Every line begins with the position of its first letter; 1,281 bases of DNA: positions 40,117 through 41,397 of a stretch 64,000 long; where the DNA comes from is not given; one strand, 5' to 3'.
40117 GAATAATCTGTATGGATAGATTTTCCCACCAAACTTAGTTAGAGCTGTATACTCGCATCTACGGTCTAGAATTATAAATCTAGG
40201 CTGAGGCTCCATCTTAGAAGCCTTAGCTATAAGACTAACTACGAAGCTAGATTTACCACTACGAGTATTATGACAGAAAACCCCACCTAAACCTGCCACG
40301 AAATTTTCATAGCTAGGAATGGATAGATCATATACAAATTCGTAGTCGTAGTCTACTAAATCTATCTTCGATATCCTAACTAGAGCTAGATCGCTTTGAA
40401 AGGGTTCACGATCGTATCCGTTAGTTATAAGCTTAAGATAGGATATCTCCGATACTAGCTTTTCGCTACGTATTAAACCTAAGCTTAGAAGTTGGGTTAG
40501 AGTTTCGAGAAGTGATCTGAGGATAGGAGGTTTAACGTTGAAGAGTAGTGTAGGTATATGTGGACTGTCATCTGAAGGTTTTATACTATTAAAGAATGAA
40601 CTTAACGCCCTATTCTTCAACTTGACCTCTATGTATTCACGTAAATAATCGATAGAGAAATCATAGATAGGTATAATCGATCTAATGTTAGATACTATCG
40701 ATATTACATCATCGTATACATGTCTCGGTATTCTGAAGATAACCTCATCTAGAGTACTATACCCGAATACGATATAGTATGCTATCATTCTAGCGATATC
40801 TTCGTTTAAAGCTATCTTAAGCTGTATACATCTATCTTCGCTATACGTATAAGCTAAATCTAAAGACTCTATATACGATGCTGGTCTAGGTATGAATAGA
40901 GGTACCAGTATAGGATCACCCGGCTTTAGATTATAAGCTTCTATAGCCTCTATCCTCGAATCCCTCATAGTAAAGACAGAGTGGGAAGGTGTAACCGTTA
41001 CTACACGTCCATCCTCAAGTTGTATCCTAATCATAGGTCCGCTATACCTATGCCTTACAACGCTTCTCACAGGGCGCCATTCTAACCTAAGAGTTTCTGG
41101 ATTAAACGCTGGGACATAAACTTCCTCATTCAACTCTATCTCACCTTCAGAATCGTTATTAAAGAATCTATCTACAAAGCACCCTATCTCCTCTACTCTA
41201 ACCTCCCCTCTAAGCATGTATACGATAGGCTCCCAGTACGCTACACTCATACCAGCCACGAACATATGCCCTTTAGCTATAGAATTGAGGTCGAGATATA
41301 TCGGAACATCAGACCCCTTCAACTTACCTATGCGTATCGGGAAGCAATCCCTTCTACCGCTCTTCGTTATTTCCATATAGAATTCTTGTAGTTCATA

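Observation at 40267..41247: Intein splitting the Walker A P-loop of a HerA-family ATPase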

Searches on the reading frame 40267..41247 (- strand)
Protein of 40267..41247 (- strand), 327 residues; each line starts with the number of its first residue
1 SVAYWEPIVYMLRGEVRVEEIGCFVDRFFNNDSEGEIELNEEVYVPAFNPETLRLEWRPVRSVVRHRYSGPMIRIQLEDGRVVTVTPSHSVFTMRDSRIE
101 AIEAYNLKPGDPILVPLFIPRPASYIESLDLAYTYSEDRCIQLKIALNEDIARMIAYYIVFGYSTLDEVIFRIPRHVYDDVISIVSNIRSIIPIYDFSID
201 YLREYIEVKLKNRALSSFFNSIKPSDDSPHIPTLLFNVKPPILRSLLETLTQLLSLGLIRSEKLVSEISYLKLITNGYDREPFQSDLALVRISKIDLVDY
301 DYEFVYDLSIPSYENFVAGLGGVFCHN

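Call 3: search_protein_families(library=pfam, proteins=[window:40267-41247:-], max_evalue=0.1)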
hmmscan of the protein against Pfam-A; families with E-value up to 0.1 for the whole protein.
window:40267-41247:- (327 aa): 2 families
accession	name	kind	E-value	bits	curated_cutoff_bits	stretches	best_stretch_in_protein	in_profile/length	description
PF14890.11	Intein_splicing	-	5e-21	75.6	35.8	1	40-327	18-155/155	Intein splicing domain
PF24957.1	DrmE_C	-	0.041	14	27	0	70-115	2-49/181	DISARM protein DrmE, C-terminal domain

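Call 7: search_protein_families(library=ncbifam, proteins=[window:40267-41247:-], max_evalue=1)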
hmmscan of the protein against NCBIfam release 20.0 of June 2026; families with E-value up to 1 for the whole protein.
window:40267-41247:- (327 aa): 13 families
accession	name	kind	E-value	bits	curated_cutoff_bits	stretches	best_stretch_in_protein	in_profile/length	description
NF011491.0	PRK14898.1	equivalog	1.6e-23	82.7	783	2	2-248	77-342/860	DNA-directed RNA polymerase subunit A''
TIGR01445.1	intein_Nterm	domain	1.7e-11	44.9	24.5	1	7-93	7-83/83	intein N-terminal splicing region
NF045703.1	rSAM_Tes_intein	exception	4.4e-10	38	1700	1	32-117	193-276/1040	tetraether lipid synthase Tes, intein-containing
NF011302.0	PRK14714.1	equivalog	1.7e-09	35.8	1791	1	38-115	976-1052/1350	DNA-directed DNA polymerase II large subunit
NF011418.0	PRK14845.1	equivalog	2.6e-08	32.1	756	1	13-139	36-156/1049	translation initiation factor IF-2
NF003159.0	PRK04132.1-4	equivalog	3.2e-07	28.8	999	2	70-121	121-173/852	replication factor C small subunit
NF011303.0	PRK14715.1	equivalog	3.3e-07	27.8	1585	1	24-142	923-1040/1627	DNA-directed DNA polymerase II large subunit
NF003158.0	PRK04132.1-3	equivalog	5e-06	23.9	1750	1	58-121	112-175/1437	replication factor C small subunit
NF011287.0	PRK14698.1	equivalog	4e-05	21.8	1238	1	65-162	305-404/1017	V-type ATP synthase subunit A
TIGR01443.1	intein_Cterm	domain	0.00033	20.8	15.6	1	304-327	1-23/24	intein C-terminal splicing region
NF052663.1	RtcB_rel_intein2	exception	0.0064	15.4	1050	0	294-327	279-310/626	intein-containing RctB family protein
NF003157.0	PRK04132.1-2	equivalog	0.13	10.1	1103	0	260-326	539-596/864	replication factor C small subunit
NF005852.0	PRK07773.1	equivalog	0.23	9.6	780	1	41-122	423-499/886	replicative DNA helicase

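Call 17: find_homologous_proteins(query=window:40267-41247:-)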
Query window:40267-41247:- (327 aa): 1 proteins with E <= 0.001 among 1800 candidates.
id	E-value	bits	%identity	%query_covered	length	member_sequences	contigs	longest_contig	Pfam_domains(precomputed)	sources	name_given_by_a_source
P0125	4.2e-211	718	100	100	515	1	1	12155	PF14890.12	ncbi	ncbi:MAG: hypothetical protein QW695_01980 [Candidatus Bathyarchaeia archaeon]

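Call 24: search_solved_structures(query=A2, max_evalue=0.01, show_alignments=2)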
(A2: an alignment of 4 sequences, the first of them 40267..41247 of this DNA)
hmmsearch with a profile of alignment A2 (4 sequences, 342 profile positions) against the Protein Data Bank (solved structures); distinct sequences matched with E-value up to 0.01: 17.
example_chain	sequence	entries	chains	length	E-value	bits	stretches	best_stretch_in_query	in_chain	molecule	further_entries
2cw7_A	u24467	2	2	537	1.2e-28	103.4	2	12-122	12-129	Endonuclease PI-PkoII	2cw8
5o9j_A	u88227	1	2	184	3.6e-24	88.7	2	2-115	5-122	Transcription initiation factor IIB,Transcription initiation factor IIB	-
5o9i_A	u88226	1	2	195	7.6e-24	87.6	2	2-118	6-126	Transcription initiation factor IIB,Transcription initiation factor IIB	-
2jmz_A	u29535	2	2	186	1.6e-15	60.2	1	2-117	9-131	Hypothetical protein MJ0781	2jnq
6rpq_A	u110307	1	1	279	1.1e-10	44.3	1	17-116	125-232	Ubiquitin-like protein SMT3,1108aa long hypothetical cell division control protein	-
4o1s_A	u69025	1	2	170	4e-10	42.5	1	60-114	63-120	V-type ATP synthase alpha chain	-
2lqm_A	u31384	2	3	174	1.9e-08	37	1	41-114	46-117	Pho radA intein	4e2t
4e2u_A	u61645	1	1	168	6.9e-08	35.1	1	41-114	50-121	Pho radA intein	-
6rpp_A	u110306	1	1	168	1.9e-06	30.4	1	19-113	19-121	Cell division control protein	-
2lcj_A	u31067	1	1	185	2.7e-06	29.9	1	41-117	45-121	Pab polC intein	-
8ubs_A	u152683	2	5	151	8.9e-05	24.9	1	40-145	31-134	NrdJ-1 | Nrdj-1 intein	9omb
7oec_A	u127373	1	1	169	0.00038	22.8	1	42-165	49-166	DNA polymerase II large subunit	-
5bkh_A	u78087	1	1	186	0.00051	22.4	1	42-165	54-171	DNA polymerase II large subunit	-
7qsu_A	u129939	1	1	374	0.00062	22.1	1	68-118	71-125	V-ATPase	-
7qss_A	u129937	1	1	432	0.00079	21.8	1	69-118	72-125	V-type ATP synthase alpha chain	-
7qst_A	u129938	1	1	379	0.008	18.5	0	66-119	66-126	V-type ATP synthase subunit A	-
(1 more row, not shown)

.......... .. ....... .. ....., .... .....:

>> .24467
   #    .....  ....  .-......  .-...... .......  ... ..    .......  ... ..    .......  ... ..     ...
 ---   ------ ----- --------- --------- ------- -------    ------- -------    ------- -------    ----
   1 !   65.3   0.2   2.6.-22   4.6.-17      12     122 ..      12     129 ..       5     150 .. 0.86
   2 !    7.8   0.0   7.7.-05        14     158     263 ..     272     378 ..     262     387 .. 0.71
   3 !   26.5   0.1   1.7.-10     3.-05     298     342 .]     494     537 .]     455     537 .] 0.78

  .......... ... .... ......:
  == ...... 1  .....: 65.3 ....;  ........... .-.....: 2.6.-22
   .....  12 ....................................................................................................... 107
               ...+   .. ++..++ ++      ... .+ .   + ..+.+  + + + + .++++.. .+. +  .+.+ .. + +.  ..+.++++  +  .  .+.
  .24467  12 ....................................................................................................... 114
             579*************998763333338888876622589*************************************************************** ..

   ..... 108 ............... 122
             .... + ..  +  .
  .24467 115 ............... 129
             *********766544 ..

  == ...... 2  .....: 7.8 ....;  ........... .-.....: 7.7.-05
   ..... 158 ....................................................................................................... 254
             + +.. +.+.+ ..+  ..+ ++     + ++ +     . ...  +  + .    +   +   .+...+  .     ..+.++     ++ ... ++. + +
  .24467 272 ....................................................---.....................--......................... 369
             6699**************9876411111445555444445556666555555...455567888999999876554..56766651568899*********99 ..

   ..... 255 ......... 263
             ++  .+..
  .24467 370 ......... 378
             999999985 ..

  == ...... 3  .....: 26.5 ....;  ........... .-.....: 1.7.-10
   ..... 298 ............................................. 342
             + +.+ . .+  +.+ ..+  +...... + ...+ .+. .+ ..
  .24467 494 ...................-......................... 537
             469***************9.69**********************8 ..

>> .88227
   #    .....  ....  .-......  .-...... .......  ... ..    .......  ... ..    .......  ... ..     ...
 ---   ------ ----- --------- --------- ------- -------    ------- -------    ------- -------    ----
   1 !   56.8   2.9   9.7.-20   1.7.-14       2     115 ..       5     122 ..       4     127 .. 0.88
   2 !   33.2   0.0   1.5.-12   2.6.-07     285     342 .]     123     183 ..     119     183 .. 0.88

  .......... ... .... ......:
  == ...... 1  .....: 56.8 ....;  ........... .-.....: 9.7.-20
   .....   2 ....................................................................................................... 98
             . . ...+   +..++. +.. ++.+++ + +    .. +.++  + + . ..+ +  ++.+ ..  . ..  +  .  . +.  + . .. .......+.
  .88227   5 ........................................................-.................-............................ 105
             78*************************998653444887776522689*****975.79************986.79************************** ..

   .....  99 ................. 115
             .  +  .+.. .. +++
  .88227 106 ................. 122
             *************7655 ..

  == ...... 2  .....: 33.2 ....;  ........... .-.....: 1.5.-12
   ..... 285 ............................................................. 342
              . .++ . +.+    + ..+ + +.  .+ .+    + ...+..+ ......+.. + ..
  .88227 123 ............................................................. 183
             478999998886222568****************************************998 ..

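Call 29: search_protein_representatives(alignment_id=A2)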
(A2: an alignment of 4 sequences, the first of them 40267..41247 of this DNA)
Query: 4 sequences, 342 profile positions. Proteins with E-value up to 0.001 (for the whole library): 1764; up to 1e-10: 510; up to 1e-30: 42. The best 150 are listed.
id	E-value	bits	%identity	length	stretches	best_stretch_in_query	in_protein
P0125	1.3e-187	639.3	-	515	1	1-342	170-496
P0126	2.2e-161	553.1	-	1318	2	1-342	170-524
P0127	8.0e-57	209.2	-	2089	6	1-133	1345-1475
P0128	4.9e-52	193.5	-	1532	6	1-130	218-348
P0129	2.4e-51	191.2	-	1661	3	1-288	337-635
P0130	2.2e-50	188.1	-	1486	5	1-138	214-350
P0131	2.0e-49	184.9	-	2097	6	1-136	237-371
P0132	2.3e-48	181.4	-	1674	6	1-119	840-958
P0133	1.0e-46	176.0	-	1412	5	1-121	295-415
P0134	8.9e-46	172.9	-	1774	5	1-147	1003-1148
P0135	2.3e-43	165.0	-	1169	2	1-291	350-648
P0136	1.0e-41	159.5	-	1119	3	2-131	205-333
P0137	3.0e-41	158.0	-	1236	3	1-141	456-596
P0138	3.3e-41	157.9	-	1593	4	1-124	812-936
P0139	4.3e-41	157.5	-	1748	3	1-285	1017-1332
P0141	1.4e-39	152.5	-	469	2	1-136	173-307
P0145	3.2e-36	141.5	-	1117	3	1-114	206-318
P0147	8.4e-35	136.8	-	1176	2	1-123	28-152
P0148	9.9e-35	136.6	-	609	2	2-285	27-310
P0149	1.8e-34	135.7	-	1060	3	1-120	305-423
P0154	3.1e-33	131.7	-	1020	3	1-114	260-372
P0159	2.4e-32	128.7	-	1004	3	1-140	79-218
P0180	9.0e-28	113.7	-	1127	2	1-261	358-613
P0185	3.7e-27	111.7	-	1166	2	1-252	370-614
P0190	1.3e-26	109.9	-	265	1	1-100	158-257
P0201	9.7e-25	103.7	-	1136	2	1-262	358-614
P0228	1.2e-21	93.6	-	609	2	1-117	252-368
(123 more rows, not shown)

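Call 31: search_protein_families(library=pfam, proteins=[P0126, P0141, P0180, P0185, P0201, P0159, P0147], max_evalue=0.001)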
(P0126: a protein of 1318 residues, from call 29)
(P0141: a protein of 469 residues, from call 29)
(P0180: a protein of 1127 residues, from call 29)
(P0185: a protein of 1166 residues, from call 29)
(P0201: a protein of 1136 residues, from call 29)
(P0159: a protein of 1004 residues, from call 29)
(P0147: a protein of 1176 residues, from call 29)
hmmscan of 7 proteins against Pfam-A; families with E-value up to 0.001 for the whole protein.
P0126 (1318 aa): 3 families
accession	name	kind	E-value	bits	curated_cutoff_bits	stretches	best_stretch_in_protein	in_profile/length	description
PF14890.11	Intein_splicing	-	5.7e-32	111.1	35.8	2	215-524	24-155/155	Intein splicing domain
PF14528.11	LAGLIDADG_3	-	2.5e-11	44.1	22.5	1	1008-1090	1-82/82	LAGLIDADG-like domain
PF01935.23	DUF87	-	8.7e-11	42.8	23.2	1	527-698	34-220/220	Helicase HerA, central domain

P0141 (469 aa): 1 family
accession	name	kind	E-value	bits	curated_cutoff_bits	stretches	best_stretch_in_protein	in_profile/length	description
PF14890.11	Intein_splicing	-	8.3e-11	42.4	35.8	1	183-336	3-96/155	Intein splicing domain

P0180 (1127 aa): 4 families
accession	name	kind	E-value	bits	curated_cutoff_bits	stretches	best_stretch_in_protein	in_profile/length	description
PF01935.23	DUF87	-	5.4e-38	131.7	23.2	1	101-315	2-219/220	Helicase HerA, central domain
PF14890.11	Intein_splicing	-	1.4e-24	87.1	35.8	1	414-828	29-155/155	Intein splicing domain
PF14528.11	LAGLIDADG_3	-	5.9e-19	68.5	22.5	1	607-692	1-80/82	LAGLIDADG-like domain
PF01978.25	TrmB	-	0.00093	19.4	25.6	0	1007-1056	4-53/68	Sugar-specific transcriptional regulator TrmB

P0185 (1166 aa): 5 families
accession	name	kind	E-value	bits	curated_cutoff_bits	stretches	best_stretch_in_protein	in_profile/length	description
PF01935.23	DUF87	-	8.6e-31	108.2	23.2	1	107-326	2-218/220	Helicase HerA, central domain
PF14890.11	Intein_splicing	-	7.5e-22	78.2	35.8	1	426-838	29-155/155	Intein splicing domain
PF14528.11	LAGLIDADG_3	-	1.5e-15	57.6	22.5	1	618-701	2-79/82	LAGLIDADG-like domain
PF05872.18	HerA_C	-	2.4e-06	26.9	22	0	843-908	290-361/502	Helicase HerA-like C-terminal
PF12846.13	AAA_10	-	0.00078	19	27.5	0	128-311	21-199/362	AAA-like domain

P0201 (1136 aa): 5 families
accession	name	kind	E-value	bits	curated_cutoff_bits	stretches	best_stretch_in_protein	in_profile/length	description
PF01935.23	DUF87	-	9.6e-32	111.3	23.2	1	102-314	3-218/220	Helicase HerA, central domain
PF14890.11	Intein_splicing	-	2.4e-25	89.6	35.8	1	411-828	25-155/155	Intein splicing domain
PF14528.11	LAGLIDADG_3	-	7.4e-17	61.8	22.5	1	608-687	2-75/82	LAGLIDADG-like domain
PF05204.19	Hom_end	-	7.1e-05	23.3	21.1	1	597-705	2-106/110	Homing endonuclease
PF09378.16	HAS-barrel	-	0.00037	21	25.2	0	4-51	2-50/90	HAS barrel domain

P0159 (1004 aa): 3 families
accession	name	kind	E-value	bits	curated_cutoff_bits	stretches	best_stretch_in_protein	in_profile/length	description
PF14890.11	Intein_splicing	-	6.3e-15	55.7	35.8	1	122-612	22-155/155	Intein splicing domain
PF01935.23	DUF87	-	1.9e-06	28.6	23.2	1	613-647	32-65/220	Helicase HerA, central domain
PF14528.11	LAGLIDADG_3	-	0.00024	21.7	22.5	1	290-349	4-59/82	LAGLIDADG-like domain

P0147 (1176 aa): 2 families
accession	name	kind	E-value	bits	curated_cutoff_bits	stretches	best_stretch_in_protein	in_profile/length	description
PF14890.11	Intein_splicing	-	8.5e-18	65.1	35.8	1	71-571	20-155/155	Intein splicing domain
PF01935.23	DUF87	-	9.7e-12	45.9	23.2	1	571-752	31-219/220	Helicase HerA, central domain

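Call 32: predict_structure(alignment_id=A2)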
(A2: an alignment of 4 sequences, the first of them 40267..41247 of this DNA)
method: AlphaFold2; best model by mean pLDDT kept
length: 327 residues; sequences in the alignment: 4
mean_pLDDT: 78.6   pTM: 0.78
mean pLDDT of the five models: 78.6, 65.4, 60.2, 53.9, 52.5
residues with pLDDT >= 90: 52; 70-90: 221; 50-70: 32; < 50: 22
segments of 3 or more residues with pLDDT < 50: 134-140, 315-327
pLDDT, mean of each block of 10 residues (from residue 1): 65 84 76 77 81 81 77 82 75 80 88 82 81 48 78 92 89 87 86 80 87 84 70 87 94 92 84 82 73 84 67 51 34
secondary structure, 60 per line:
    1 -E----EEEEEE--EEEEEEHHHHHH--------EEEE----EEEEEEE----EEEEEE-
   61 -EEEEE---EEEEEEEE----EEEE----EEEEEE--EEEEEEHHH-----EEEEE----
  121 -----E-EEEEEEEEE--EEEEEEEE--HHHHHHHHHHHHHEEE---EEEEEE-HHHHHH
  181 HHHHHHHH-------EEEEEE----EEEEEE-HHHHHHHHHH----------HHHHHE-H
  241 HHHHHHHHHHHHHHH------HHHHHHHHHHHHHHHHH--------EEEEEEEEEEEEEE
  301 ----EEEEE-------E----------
elements in order: E7-12 E15-20 H21-26 E35-38 E43-49 E54-59 E62-66 E70-77 E82-85 E90-95 E98-103 E112-116 E128-136 E139-146 H149-161 E162-164 E168-173 H175-188 E196-201 E206-211 H213-222 H233-237 H240-255 H262-278 E287-300 E305-309

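Call 34: list_cluster_members(proteins=[P0126, P0141, P0159, P0147, P0180, P0185, P0201, P0006, P0127, P0129])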
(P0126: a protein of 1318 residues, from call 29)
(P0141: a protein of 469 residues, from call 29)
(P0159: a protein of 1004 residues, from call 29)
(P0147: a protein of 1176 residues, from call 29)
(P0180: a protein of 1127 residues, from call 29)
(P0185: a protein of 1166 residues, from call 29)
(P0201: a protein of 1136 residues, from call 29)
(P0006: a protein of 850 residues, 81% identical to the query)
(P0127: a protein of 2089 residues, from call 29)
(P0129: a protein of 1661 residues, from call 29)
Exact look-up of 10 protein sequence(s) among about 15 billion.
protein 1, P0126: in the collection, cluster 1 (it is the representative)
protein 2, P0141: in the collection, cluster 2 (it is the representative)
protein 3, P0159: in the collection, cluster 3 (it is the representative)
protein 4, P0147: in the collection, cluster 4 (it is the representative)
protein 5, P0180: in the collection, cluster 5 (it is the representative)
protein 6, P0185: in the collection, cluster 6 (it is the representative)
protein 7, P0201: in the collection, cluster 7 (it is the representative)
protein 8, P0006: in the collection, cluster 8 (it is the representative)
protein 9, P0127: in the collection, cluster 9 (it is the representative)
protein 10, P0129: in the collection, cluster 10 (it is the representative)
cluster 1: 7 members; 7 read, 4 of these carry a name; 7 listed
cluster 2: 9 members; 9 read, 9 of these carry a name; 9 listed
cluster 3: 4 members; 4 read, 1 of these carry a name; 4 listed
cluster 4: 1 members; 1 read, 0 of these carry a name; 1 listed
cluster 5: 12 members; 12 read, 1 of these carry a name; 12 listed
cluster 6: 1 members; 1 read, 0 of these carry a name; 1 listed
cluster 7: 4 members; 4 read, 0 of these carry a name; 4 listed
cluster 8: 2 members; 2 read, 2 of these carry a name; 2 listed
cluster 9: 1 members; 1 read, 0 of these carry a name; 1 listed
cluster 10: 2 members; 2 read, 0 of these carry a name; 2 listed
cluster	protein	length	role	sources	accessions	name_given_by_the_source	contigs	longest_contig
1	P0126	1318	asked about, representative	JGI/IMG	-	-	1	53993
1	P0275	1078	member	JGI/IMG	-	intein/homing endonuclease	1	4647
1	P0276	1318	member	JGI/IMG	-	intein/homing endonuclease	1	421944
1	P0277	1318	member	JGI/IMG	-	intein/homing endonuclease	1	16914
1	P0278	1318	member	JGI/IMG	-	intein/homing endonuclease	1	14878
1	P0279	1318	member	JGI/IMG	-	-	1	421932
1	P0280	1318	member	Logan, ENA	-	-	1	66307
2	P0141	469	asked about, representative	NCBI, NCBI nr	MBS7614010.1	hypothetical protein KEJ48_07235, partial [Candidatus Bathyarchaeota archaeon] | hypothetical protein [Candidatus Bathyarchaeota archaeon]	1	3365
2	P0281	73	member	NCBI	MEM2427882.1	MAG: hypothetical protein QXD52_01425, partial [Candidatus Bathyarchaeia archaeon]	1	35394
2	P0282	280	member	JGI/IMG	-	DNA helicase HerA-like ATPase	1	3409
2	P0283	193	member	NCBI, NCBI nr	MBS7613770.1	ATP-binding protein, partial [Candidatus Bathyarchaeota archaeon] | ATP-binding protein [Candidatus Bathyarchaeota archaeon]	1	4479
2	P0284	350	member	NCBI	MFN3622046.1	MAG: ATP-binding protein, partial [Nitrososphaerales archaeon]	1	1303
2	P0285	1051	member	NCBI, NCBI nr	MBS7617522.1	DUF87 domain-containing protein [Candidatus Bathyarchaeota archaeon]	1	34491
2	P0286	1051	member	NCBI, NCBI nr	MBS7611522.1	DUF87 domain-containing protein [Candidatus Bathyarchaeota archaeon]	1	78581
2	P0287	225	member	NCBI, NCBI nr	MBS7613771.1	hypothetical protein KEJ48_05965, partial [Candidatus Bathyarchaeota archaeon] | hypothetical protein [Candidatus Bathyarchaeota archaeon]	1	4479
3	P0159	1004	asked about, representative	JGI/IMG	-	hypothetical protein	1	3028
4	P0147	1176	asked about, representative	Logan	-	-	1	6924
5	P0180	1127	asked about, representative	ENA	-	-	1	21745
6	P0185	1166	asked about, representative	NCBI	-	-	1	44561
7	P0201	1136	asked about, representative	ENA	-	-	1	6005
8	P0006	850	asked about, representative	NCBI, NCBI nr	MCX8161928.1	MAG: DUF87 domain-containing protein [Candidatus Bathyarchaeota archaeon] | DUF87 domain-containing protein [Candidatus Bathyarchaeota archaeon]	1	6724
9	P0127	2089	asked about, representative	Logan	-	-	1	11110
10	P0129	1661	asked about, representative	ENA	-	-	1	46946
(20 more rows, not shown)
